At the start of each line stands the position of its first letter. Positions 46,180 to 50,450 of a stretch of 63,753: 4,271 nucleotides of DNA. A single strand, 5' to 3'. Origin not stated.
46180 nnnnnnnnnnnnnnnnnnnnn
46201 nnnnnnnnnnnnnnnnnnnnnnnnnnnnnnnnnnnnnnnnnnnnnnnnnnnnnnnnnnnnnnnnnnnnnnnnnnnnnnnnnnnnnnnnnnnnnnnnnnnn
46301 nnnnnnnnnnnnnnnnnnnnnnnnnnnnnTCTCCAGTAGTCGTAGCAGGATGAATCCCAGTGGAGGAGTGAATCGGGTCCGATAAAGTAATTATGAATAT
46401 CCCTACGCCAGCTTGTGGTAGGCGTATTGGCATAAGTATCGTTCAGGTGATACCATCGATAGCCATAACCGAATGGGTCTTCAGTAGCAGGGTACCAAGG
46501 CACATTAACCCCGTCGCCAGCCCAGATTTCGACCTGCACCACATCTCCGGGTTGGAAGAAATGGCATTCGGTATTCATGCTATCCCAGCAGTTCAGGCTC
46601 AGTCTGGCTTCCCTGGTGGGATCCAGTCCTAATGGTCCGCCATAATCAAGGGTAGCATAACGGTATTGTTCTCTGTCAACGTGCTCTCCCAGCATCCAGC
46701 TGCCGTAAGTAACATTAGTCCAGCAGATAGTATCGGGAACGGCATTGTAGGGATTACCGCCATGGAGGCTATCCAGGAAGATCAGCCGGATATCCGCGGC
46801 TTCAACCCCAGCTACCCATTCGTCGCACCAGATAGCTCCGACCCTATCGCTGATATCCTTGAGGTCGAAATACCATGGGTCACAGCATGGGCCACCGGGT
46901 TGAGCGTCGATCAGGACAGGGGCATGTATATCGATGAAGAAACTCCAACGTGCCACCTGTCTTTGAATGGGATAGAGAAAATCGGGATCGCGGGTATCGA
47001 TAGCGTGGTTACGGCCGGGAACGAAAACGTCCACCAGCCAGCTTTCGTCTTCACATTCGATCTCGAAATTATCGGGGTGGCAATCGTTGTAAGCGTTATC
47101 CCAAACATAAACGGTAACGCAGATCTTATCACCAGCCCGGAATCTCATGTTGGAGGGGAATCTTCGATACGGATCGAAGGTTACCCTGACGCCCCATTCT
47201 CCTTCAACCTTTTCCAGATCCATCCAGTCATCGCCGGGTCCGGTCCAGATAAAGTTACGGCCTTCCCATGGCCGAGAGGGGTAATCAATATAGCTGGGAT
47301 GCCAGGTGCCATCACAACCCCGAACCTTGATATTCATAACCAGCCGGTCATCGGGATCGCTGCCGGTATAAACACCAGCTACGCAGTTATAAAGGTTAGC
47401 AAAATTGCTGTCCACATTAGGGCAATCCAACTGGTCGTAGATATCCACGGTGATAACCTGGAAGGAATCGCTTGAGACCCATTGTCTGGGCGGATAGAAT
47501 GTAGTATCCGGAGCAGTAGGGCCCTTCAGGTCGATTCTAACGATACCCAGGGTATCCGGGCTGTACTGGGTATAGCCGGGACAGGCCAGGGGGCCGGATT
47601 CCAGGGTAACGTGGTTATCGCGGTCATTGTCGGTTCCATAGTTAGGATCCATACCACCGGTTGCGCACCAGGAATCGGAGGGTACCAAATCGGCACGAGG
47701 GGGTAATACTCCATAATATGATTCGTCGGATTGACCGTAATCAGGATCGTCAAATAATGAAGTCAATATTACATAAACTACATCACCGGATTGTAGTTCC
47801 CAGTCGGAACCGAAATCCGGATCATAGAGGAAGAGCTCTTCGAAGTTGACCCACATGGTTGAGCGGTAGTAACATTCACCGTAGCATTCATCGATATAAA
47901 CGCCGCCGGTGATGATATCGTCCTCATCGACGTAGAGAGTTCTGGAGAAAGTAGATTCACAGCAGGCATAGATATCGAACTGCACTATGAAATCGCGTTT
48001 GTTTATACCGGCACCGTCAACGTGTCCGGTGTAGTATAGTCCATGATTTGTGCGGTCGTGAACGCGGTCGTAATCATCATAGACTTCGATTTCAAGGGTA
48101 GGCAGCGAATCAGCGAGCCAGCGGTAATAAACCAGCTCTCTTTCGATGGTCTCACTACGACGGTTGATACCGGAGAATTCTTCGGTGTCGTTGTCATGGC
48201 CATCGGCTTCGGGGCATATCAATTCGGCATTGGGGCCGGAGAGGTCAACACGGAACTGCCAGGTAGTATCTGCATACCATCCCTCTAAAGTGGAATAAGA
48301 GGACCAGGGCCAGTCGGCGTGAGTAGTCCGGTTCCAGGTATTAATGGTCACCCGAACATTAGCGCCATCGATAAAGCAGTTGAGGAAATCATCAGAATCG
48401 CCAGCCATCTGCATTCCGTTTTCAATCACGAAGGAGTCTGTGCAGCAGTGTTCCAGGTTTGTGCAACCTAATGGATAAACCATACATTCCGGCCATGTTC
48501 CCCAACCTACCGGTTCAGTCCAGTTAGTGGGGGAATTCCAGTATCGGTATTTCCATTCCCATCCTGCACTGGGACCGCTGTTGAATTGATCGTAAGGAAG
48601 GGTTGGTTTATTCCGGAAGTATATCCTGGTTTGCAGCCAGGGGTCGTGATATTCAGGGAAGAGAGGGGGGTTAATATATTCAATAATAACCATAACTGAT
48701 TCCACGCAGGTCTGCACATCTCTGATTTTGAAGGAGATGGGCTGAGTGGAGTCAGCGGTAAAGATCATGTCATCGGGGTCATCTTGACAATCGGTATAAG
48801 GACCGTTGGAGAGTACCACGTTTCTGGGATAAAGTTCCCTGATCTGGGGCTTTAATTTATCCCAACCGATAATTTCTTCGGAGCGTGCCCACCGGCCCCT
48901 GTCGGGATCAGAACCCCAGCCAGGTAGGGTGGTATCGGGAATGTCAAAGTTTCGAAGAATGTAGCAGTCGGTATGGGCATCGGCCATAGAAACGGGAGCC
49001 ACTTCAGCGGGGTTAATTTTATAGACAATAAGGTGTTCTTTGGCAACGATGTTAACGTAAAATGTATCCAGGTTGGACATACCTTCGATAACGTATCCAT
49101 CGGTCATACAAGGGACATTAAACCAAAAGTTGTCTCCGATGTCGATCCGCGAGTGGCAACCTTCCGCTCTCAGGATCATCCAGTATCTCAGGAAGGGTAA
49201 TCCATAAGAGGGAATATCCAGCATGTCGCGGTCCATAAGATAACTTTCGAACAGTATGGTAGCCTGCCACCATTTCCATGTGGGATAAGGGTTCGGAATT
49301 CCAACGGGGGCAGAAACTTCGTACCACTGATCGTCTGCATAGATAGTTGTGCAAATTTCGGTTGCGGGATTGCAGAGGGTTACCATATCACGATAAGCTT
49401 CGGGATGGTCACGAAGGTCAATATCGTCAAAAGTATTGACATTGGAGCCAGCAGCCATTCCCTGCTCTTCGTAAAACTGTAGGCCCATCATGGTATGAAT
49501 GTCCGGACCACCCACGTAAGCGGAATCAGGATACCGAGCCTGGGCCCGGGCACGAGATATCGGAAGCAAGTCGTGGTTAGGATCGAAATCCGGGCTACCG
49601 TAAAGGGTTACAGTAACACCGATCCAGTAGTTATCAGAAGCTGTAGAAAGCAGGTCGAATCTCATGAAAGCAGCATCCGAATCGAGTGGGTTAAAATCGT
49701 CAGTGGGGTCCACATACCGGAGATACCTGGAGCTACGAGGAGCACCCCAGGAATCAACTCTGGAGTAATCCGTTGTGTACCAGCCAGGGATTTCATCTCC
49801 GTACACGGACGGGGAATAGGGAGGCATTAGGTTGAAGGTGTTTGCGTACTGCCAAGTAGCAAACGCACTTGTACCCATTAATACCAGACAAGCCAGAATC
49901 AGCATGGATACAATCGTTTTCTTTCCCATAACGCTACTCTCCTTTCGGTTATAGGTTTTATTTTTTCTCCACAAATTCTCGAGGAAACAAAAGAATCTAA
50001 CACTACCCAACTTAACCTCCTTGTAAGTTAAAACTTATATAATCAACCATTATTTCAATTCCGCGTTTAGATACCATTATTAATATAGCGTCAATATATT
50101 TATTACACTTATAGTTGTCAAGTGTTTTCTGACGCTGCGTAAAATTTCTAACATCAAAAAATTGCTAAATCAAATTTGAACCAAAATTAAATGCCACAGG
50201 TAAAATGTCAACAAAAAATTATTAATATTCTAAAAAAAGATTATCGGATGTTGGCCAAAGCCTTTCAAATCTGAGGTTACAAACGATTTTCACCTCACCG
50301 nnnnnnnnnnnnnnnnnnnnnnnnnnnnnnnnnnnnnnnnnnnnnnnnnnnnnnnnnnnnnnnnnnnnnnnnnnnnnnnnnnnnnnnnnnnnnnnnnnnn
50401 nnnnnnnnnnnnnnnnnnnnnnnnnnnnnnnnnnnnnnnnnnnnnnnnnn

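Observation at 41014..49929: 2971-aa Asp/Tyr/Trp/Pro/Cys-rich giant protein that I cannot place in any family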

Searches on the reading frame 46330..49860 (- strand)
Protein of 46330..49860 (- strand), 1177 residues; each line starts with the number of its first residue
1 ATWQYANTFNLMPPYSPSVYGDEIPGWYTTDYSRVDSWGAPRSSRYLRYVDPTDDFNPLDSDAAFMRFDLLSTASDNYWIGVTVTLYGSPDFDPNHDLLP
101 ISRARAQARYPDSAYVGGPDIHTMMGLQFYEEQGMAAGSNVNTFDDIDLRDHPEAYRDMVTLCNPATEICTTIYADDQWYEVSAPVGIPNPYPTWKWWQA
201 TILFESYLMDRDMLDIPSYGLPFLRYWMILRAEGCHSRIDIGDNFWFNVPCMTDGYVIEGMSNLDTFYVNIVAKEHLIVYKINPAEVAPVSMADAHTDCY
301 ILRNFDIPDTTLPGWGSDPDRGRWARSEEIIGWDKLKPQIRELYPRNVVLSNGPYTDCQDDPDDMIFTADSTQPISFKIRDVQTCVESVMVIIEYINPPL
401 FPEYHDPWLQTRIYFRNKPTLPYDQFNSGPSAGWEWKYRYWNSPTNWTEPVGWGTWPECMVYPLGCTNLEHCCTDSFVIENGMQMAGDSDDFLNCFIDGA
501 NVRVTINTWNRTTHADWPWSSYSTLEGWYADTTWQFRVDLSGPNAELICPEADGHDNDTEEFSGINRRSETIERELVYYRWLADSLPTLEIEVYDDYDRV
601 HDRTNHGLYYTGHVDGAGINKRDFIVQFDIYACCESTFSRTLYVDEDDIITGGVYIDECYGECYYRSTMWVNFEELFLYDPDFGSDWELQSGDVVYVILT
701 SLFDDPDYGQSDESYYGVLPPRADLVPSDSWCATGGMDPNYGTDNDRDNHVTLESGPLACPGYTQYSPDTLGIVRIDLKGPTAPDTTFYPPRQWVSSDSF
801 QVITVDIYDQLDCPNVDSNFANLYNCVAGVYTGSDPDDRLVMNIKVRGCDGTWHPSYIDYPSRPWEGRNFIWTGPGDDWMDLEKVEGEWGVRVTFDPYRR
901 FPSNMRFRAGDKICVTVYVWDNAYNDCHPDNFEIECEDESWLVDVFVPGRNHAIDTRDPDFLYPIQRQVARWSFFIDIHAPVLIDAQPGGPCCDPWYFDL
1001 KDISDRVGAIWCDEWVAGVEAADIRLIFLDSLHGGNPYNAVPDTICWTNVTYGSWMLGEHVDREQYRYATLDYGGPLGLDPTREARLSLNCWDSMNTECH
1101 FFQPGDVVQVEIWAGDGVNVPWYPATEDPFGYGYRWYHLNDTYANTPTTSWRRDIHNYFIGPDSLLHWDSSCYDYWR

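Call 54: predict_structure(alignment_id=A2)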
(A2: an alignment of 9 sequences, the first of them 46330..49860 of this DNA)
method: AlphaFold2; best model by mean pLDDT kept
length: 1177 residues; sequences in the alignment: 9
mean_pLDDT: 35.5   pTM: 0.29
mean pLDDT of the five models: 35.5, 34.1, 33.5, 32.7, 28.7
residues with pLDDT >= 90: 0; 70-90: 14; 50-70: 154; < 50: 1009
segments of 3 or more residues with pLDDT < 50: 1-77, 96-98, 111-156, 184-193, 206-276, 290-671, 674-844, 846-849, 851-913, 916-980, 1005-1017, 1031-1041, 1056-1065, 1075-1079, 1093-1101, 1116-1177
pLDDT, mean of each block of 10 residues (from residue 1): 22 25 24 25 21 25 41 44 57 52 52 43 41 26 25 46 63 66 45 56 51 31 45 31 24 25 37 47 51 27 24 27 22 25 26 20 24 35 37 43 32 37 29 33 30 29 32 36 32 38 46 27 26 40 23 20 23 25 32 32 27 25 40 40 42 40 36 48 40 45 27 26 22 21 24 26 30 39 26 22 21 22 22 27 47 41 33 28 26 36 37 48 30 28 22 23 29 46 61 66 47 42 60 41 57 51 54 55 66 47 56 46 30 22 21 24 29 29
secondary structure, 60 per line:
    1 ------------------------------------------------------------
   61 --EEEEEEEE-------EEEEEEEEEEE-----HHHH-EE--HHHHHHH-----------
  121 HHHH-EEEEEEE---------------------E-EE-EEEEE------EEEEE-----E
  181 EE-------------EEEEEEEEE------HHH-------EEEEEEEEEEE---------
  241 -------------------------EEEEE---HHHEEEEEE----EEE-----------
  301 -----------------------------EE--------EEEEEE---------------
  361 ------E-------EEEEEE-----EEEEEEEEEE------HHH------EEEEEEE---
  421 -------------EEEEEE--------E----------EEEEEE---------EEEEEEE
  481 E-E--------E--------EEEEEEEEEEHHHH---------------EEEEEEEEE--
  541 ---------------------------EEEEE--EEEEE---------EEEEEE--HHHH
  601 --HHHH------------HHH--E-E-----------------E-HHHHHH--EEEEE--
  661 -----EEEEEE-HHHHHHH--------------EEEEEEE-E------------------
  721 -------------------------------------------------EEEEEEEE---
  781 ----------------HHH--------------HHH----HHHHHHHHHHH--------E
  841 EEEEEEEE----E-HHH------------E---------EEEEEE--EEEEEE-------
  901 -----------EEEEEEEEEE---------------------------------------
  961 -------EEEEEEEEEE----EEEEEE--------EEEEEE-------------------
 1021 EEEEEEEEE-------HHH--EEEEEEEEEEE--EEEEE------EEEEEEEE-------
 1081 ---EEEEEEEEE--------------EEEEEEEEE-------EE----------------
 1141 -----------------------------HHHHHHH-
elements in order (helices of 4 or more, strands of 3 or more residues): E63-70 E78-88 H94-97 H103-109 H121-124 E126-132 E159-163 E170-174 E180-182 E196-204 E221-231 E266-270 E277-282 E287-289 E340-345 E375-380 E386-395 E411-417 E434-439 E459-464 E474-481 E501-510 H511-514 E530-538 E568-572 E575-579 E589-594 H597-600 H603-606 H646-651 E654-658 E666-671 H673-679 E694-700 E770-777 H821-831 E840-848 E880-885 E888-893 E912-921 E968-977 E982-987 E996-1001 E1021-1029 E1042-1052 E1055-1059 E1066-1073 E1084-1092 E1107-1115 H1170-1176

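Call 59: find_homologous_proteins(query=A2, max_evalue=0.01)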
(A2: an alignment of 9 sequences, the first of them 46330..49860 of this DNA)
Query A2 (9 sequences): 2686 candidates shared short words with the query, none scored E <= 0.01.
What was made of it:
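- Tried and rejected: That negative is unreliable and is not used (call 59).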

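Call 75: search_solved_structures(query=A2, max_evalue=10)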
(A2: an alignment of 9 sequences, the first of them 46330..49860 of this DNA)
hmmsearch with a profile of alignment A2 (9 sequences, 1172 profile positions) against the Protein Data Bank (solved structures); distinct sequences matched with E-value up to 10: 0.

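Call 92: fold_search(model_id=the predicted structure, library=pdb)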
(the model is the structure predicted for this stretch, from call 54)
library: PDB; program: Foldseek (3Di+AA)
matches with E <= 10: 734; with E <= 0.001: 0
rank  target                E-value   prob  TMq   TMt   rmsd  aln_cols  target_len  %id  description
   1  7vcq_D                2.5e-02  0.13  0.04  0.17  17.8       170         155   10  structure of viral protein BKRF4 in complex with H3.3-H4-ASF1 (released 2022-08-03)
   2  9ma0_A                3.3e-02  0.16  0.08  0.17  32.1       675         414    7  Cryo-EM structure of EBV gp350 D123 in complex with neutralizing antibody 4A11 (released 2026-03-18)
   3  5c3i_U                3.3e-02  0.10  0.04  0.15  18.1       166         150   10  Crystal structure of the quaternary complex of histone H3-H4 heterodimer with chaperone ASF1 and the replicative helic (released 2015-07-29)
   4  7vcq_F                3.6e-02  0.15  0.04  0.17  18.5       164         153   10  structure of viral protein BKRF4 in complex with H3.3-H4-ASF1 (released 2022-08-03)
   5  7k7j_A                4.3e-02  0.13  0.07  0.16  35.4       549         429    9  EphB6 receptor ectodomain (released 2021-04-07)
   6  1a21_B                5.3e-02  0.33  0.07  0.27  12.8       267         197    8  TISSUE FACTOR (TF) FROM RABBIT (released 1998-05-27)
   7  6e3k_D                5.9e-02  0.18  0.06  0.19  15.3       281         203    8  Interferon gamma signalling complex with IFNGR1 and IFNGR2 (released 2019-02-27)
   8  5uea_D                6.2e-02  0.09  0.04  0.18  18.6       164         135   13  Structure of antigen-Fab complex with Histone chaperone ASF1 (released 2018-01-10)
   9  6az2_B                6.2e-02  0.07  0.04  0.14  18.0       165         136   11  Crystal structure of Asf1-Fab 12E complex (released 2018-01-10)
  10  5zba_B                6.6e-02  0.11  0.04  0.18  17.9       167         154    8  Crystal structure of Rtt109-Asf1-H3-H4-CoA complex (released 2018-07-25)
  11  5bnx_D                6.6e-02  0.10  0.04  0.17  17.8       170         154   10  Crystal structure of Human MCM2 HBD and ASF1b chaperoning a histone H3.3-H4 dimer (released 2015-06-17)
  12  4rrp_O                6.9e-02  0.10  0.04  0.19  18.2       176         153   10  Crystal Structure of the Fab complexed with antigen Asf1p, Northeast Structural Genomics Consortium (NESG) Target PdR1 (released 2014-12-31)
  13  8bv1_A                6.9e-02  0.07  0.04  0.14  17.5       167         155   12  Peptide inhibitor P4 in complex with ASF1 histone chaperone (released 2023-07-05)
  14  5c3i_Q                7.3e-02  0.06  0.04  0.13  17.8       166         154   12  Crystal structure of the quaternary complex of histone H3-H4 heterodimer with chaperone ASF1 and the replicative helic (released 2015-07-29)
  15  7s9v_A                7.7e-02  0.41  0.06  0.06   8.9       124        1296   13  DrmAB:ADP (released 2022-06-15)
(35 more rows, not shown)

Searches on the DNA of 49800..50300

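Call 81: search_rna_families(source=window, start=49800, end=50300, threshold=evalue, max_evalue=1)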
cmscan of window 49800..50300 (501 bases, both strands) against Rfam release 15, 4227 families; matches with E-value up to 1: 3.
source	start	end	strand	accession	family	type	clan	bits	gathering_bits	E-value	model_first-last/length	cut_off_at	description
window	50008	50075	-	RF02934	caiA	Gene; sRNA;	-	21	55.5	0.45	1-78/78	no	caiA RNA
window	50118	50178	+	RF01726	SAM-II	Cis-reg; riboswitch;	-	20.4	44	0.21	1-60/60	no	SAM-II riboswitch aptamer (SAM-II long loop)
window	49938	50017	-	RF01705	Flavo-1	Gene; sRNA;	-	16.6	42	0.98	1-76/76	no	Flavo-1 RNA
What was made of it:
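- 49930..50086 (-): 5' leader of about 157 nt, including the AAGGAG ribosome-binding site at 49939-49944. No Rfam family matches (call 81).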
